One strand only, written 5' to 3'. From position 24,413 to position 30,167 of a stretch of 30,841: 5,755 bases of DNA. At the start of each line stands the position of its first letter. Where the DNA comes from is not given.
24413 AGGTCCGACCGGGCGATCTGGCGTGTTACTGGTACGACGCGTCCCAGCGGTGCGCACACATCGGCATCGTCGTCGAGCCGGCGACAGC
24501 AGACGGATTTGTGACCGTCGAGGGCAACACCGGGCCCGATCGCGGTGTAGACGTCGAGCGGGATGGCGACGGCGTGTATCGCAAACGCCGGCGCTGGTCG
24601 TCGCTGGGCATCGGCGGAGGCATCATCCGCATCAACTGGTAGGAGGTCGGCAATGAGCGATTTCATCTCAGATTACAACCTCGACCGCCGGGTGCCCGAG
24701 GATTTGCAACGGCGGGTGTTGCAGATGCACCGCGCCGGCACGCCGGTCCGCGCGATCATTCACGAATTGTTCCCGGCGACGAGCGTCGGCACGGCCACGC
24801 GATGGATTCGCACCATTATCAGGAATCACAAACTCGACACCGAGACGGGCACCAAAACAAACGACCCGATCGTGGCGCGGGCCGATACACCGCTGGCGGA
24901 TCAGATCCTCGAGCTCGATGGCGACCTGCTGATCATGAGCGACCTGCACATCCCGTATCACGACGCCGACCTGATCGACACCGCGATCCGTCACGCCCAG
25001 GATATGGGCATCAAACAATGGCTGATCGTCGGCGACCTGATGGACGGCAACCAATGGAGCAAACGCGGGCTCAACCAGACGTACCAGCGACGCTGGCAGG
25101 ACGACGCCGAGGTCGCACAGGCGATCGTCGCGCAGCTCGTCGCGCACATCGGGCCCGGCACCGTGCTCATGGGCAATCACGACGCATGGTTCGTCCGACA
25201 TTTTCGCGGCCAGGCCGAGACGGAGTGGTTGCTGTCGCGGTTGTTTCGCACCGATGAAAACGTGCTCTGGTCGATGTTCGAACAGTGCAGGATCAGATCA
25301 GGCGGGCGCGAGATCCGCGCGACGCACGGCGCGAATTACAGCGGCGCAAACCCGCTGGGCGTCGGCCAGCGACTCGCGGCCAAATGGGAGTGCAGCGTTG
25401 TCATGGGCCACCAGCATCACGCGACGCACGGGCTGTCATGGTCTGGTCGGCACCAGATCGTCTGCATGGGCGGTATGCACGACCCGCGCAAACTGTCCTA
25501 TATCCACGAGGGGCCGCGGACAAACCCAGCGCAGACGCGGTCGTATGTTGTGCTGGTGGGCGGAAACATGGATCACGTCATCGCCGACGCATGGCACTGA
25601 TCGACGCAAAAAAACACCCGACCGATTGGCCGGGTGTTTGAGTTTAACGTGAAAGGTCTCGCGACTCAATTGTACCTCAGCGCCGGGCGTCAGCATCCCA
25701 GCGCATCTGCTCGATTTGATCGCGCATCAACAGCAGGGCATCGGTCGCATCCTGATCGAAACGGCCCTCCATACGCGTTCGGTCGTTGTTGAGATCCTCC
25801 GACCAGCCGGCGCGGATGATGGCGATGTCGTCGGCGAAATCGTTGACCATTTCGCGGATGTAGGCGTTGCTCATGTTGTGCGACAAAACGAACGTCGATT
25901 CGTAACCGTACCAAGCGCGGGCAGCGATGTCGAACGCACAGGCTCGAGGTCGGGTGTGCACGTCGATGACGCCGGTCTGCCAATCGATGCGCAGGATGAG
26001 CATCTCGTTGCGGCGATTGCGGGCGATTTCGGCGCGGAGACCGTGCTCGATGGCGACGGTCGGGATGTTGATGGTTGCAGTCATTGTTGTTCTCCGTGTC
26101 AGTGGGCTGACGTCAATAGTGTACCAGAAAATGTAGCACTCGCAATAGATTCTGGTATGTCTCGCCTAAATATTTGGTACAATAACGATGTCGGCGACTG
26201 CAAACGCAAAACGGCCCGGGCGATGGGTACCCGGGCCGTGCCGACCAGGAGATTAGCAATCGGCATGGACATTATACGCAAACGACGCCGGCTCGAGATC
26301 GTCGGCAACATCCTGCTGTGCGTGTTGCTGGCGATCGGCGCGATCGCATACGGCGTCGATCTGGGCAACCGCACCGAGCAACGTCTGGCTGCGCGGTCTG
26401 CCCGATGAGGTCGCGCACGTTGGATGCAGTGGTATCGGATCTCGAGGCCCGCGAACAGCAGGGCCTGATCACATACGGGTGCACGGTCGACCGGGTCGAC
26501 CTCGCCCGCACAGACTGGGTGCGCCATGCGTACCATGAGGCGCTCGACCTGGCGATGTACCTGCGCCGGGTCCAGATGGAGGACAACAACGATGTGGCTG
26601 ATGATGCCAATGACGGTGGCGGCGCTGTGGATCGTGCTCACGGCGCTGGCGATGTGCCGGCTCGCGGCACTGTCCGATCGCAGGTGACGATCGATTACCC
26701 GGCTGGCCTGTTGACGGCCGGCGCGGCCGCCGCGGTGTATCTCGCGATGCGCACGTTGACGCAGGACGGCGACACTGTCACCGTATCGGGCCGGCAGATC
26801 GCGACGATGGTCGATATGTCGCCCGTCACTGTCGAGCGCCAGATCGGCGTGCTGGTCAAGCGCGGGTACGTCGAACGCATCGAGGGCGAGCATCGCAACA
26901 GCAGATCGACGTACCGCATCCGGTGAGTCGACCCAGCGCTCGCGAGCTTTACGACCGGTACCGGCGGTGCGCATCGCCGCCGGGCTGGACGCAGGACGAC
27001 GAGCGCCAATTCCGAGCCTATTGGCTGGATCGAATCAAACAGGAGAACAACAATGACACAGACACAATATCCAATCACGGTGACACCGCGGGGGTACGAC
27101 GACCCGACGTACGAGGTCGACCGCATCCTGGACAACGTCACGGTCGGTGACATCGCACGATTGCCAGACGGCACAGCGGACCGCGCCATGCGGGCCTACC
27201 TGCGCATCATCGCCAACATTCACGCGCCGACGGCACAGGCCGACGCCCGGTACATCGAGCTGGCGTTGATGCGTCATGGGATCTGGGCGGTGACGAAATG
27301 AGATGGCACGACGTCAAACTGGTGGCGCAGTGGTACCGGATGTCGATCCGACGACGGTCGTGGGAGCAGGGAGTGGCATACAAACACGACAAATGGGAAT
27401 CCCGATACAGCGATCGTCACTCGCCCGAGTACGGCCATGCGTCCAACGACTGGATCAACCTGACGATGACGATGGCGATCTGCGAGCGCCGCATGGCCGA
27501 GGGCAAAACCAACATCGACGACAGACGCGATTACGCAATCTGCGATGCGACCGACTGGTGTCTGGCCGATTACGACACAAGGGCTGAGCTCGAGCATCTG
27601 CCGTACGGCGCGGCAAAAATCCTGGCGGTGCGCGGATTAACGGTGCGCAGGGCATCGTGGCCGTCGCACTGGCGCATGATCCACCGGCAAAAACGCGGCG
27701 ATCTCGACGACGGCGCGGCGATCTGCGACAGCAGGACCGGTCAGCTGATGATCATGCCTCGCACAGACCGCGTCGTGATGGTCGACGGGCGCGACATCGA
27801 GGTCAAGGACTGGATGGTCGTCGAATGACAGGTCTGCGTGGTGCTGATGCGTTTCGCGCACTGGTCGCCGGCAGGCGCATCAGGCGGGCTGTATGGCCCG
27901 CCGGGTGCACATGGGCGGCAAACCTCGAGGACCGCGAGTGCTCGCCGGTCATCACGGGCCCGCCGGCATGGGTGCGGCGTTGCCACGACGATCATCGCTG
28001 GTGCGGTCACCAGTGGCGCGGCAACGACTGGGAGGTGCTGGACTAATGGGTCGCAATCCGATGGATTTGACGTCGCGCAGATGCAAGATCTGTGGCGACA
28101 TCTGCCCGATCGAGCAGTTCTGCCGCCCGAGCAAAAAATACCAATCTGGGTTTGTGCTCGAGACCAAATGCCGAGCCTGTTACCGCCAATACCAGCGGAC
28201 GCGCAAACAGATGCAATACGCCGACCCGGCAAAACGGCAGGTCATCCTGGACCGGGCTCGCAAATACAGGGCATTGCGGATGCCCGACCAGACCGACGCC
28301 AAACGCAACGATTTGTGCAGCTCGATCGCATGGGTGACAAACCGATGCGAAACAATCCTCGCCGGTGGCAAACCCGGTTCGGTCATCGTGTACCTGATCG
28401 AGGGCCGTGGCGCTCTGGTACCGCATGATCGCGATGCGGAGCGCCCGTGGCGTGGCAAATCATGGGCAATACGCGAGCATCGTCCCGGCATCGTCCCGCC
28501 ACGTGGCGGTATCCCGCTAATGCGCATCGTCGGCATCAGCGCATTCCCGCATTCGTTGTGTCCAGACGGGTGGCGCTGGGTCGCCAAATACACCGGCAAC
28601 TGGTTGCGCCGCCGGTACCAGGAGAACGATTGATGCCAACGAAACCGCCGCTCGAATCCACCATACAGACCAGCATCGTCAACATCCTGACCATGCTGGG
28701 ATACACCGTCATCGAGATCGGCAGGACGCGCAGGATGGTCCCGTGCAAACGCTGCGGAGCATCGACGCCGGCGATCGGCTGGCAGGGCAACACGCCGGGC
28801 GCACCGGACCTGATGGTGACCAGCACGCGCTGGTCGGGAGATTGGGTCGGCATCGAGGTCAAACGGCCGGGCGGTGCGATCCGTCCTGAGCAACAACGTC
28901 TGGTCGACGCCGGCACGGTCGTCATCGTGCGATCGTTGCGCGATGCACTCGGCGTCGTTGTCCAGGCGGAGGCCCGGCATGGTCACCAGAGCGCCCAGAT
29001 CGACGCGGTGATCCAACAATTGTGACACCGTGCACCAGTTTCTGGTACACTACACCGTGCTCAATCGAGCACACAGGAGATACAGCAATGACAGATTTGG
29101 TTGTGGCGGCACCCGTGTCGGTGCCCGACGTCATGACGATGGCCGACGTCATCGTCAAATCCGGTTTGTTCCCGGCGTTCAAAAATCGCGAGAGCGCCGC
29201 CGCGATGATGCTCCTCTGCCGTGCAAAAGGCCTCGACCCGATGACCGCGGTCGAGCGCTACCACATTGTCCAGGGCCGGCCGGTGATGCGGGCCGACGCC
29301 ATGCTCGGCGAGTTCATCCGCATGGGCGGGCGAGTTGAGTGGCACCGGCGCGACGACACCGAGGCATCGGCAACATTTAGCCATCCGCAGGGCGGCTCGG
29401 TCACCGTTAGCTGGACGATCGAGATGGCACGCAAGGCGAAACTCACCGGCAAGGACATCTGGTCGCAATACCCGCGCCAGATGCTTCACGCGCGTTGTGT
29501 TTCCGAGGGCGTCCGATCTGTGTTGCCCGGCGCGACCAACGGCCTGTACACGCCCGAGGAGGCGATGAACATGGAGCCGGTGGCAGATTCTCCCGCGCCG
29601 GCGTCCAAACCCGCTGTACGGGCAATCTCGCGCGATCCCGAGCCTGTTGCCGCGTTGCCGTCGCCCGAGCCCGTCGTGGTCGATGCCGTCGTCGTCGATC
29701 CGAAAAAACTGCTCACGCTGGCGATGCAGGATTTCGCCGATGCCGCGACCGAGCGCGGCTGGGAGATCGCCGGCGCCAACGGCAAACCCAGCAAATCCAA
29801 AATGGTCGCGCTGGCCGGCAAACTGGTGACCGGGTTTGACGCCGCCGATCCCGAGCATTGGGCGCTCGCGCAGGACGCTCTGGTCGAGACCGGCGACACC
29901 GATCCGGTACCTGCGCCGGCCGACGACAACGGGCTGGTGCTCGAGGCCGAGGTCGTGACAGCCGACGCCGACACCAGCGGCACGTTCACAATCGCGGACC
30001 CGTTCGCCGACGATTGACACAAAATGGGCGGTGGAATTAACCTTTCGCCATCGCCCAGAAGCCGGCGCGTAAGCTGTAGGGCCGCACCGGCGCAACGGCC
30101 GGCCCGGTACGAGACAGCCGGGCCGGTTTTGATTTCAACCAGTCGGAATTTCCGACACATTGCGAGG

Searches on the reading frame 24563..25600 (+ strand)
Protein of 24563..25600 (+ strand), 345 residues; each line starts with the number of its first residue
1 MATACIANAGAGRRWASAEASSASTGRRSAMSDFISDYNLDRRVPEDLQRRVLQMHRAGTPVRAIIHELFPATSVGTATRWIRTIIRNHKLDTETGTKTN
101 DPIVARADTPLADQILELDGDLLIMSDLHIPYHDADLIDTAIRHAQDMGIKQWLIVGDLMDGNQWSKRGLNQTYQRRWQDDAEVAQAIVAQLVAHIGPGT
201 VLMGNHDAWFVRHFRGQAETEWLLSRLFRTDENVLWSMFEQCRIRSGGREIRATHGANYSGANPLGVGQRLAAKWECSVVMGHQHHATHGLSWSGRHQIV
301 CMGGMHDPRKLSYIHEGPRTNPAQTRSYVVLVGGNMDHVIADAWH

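Call 16: search_protein_families(library=phrogs, proteins=[window:24563-25600:+], max_evalue=0.001)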
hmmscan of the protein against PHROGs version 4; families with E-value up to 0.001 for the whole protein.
window:24563-25600:+ (345 aa): 3 families
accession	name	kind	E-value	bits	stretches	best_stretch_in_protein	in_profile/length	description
phrog_221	-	other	5.3e-17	63.1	1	115-290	107-292/367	metallo-phosphoesterase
phrog_7339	-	DNA, RNA and nucleotide metabolism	2.7e-08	34.5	1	121-287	31-201/263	DNA repair exonuclease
phrog_1649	-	other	6.9e-05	22.6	1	122-213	38-110/308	metallo-phosphoesterase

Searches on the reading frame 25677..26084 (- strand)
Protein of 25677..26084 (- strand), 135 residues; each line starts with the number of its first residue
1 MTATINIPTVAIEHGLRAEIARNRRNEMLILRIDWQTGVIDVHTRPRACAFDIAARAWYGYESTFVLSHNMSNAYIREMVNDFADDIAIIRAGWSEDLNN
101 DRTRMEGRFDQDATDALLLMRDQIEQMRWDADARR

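Call 7: search_protein_families(library=pfam, proteins=[window:25677-26084:-], max_evalue=0.01)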
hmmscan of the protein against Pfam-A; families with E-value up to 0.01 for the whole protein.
window:25677-26084:- (135 aa): 0 families

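Call 15: search_protein_families(library=phrogs, proteins=[window:25677-26084:-], max_evalue=0.001)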
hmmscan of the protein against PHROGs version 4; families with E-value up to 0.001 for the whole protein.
window:25677-26084:- (135 aa): 0 families

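Call 71: search_protein_families(library=ncbifam, proteins=[window:25677-26084:-], max_evalue=0.1)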
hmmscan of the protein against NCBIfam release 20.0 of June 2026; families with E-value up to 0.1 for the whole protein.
window:25677-26084:- (135 aa): 0 families

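Call 73: search_solved_structures(query=window:25677-26084:-, max_evalue=1)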
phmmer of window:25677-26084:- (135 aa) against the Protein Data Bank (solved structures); distinct sequences matched with E-value up to 1: 0.

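Call 86: find_homologous_proteins(query=window:25677-26084:-, max_evalue=0.001)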
Query window:25677-26084:- (135 aa): 2 proteins with E <= 0.001 among 10 candidates.
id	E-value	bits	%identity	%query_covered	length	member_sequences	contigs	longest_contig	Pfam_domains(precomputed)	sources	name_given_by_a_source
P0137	2.8e-76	272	92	100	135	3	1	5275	-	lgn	-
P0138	1.4e-71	256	85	100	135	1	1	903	-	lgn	-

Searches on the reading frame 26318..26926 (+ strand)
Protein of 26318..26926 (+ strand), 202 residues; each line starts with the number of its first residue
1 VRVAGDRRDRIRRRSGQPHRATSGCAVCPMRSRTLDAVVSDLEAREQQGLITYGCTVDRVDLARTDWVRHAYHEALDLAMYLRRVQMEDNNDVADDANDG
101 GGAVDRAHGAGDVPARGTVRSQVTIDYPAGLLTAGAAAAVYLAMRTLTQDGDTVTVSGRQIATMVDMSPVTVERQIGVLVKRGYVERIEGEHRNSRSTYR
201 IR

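Call 7: search_protein_families(library=pfam, proteins=[window:26318-26926:+], max_evalue=0.01)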
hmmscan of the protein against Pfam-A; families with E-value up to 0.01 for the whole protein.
window:26318-26926:+ (202 aa): 7 families
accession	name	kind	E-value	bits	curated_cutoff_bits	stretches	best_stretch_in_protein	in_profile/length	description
PF13545.12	HTH_Crp_2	-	7.1e-05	23.1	27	1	150-187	15-55/70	Crp-like helix-turn-helix domain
PF02082.26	Rrf2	-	0.00016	22.2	30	1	143-191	11-59/132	Iron-dependent Transcriptional regulator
PF25213.1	HVO_A0261_N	-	0.00048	20.4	35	1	157-193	26-62/86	HVO_A0261 N-terminal domain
PF12802.13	MarR_2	-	0.00051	20.6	27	1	151-190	18-55/61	MarR family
PF13412.12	HTH_24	-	0.0063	16.5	21.9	0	157-186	19-48/48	Winged helix-turn-helix DNA-binding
PF01047.28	MarR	-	0.0078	16.5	24.6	0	141-188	6-50/59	MarR family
PF01726.22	LexA_DNA_bind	-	0.0099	16.1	23.7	0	157-193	27-64/65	LexA DNA binding domain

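Call 15: search_protein_families(library=phrogs, proteins=[window:26318-26926:+], max_evalue=0.001)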
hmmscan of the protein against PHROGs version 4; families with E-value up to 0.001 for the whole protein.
window:26318-26926:+ (202 aa): 8 families
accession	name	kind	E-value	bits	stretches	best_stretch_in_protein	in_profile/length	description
phrog_11184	-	unknown function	7.3e-12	46.2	1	32-88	36-92/104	-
phrog_17558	-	unknown function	3.7e-09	37.7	1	39-85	61-107/168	-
phrog_23240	-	unknown function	2.9e-06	28.4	1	32-86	74-128/140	-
phrog_32278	-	unknown function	2.7e-05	25.2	1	39-89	51-99/103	-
phrog_28498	-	unknown function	3.1e-05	25.2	1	34-83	6-55/110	-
phrog_2030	-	transcription regulation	0.00033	21.4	0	144-201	23-74/202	transcriptional regulator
phrog_8102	-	DNA, RNA and nucleotide metabolism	0.00064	19.9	1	137-198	36-101/337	replication initiation protein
phrog_678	-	DNA, RNA and nucleotide metabolism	0.00079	20.1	1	139-196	76-127/346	replication initiation O-like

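Call 71: search_protein_families(library=ncbifam, proteins=[window:26318-26926:+], max_evalue=0.1)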
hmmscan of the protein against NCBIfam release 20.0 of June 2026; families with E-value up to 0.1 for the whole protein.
window:26318-26926:+ (202 aa): 3 families
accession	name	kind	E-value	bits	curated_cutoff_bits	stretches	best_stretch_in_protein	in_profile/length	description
TIGR01884.1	cas_HTH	subfamily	0.0048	16.3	60.2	1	157-190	158-191/202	CRISPR-associated CARF protein Csa3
NF006229.0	PRK08361.1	equivalog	0.027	13.5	624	1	122-176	88-142/391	aspartate aminotransferase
TIGR00498.1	lexA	equivalog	0.068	12.7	110.95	0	157-194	27-65/203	transcriptional repressor LexA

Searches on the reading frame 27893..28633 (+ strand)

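Call 15: search_protein_families(library=phrogs, proteins=[window:27893-28633:+], max_evalue=0.001)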
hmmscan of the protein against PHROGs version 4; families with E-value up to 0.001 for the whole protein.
window:27893-28633:+ (246 aa): 1 family
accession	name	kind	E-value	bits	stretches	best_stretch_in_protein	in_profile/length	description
phrog_1035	-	DNA, RNA and nucleotide metabolism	3.7e-05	24.7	1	57-126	59-137/271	endonuclease VII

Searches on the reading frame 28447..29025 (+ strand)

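Call 15: search_protein_families(library=phrogs, proteins=[window:28447-29025:+], max_evalue=0.001)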
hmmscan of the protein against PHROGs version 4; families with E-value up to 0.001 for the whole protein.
window:28447-29025:+ (192 aa): 2 families
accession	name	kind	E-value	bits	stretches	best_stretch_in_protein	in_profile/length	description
phrog_93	-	DNA, RNA and nucleotide metabolism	2e-08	34.4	1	51-173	332-440/613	endonuclease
phrog_5702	-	DNA, RNA and nucleotide metabolism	0.00026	21.9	1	116-171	4-63/70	Holliday junction resolvase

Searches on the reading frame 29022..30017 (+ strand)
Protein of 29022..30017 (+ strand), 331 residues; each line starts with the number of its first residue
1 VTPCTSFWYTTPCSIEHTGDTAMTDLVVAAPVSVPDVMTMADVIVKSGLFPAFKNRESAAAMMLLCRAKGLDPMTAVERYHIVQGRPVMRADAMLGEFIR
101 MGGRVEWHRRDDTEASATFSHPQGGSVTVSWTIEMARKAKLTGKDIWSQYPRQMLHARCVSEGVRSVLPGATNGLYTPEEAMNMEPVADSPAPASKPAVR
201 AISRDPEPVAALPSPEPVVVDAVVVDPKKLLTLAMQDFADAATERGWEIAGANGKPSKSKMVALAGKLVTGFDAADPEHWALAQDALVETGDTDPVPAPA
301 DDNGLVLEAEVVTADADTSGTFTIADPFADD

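Call 15: search_protein_families(library=phrogs, proteins=[window:29022-30017:+], max_evalue=0.001)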
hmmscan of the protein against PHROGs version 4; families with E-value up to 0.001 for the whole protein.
window:29022-30017:+ (331 aa): 3 families
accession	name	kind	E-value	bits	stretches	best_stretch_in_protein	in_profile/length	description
phrog_561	-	DNA, RNA and nucleotide metabolism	1.1e-18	68.9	1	36-275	304-549/633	RecT-like ssDNA annealing protein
phrog_4171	-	DNA, RNA and nucleotide metabolism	4.7e-15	57.1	1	38-202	44-229/392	RecT-like ssDNA annealing protein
phrog_10056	-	DNA, RNA and nucleotide metabolism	0.00011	22.7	0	139-186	145-191/302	RecT-like ssDNA annealing protein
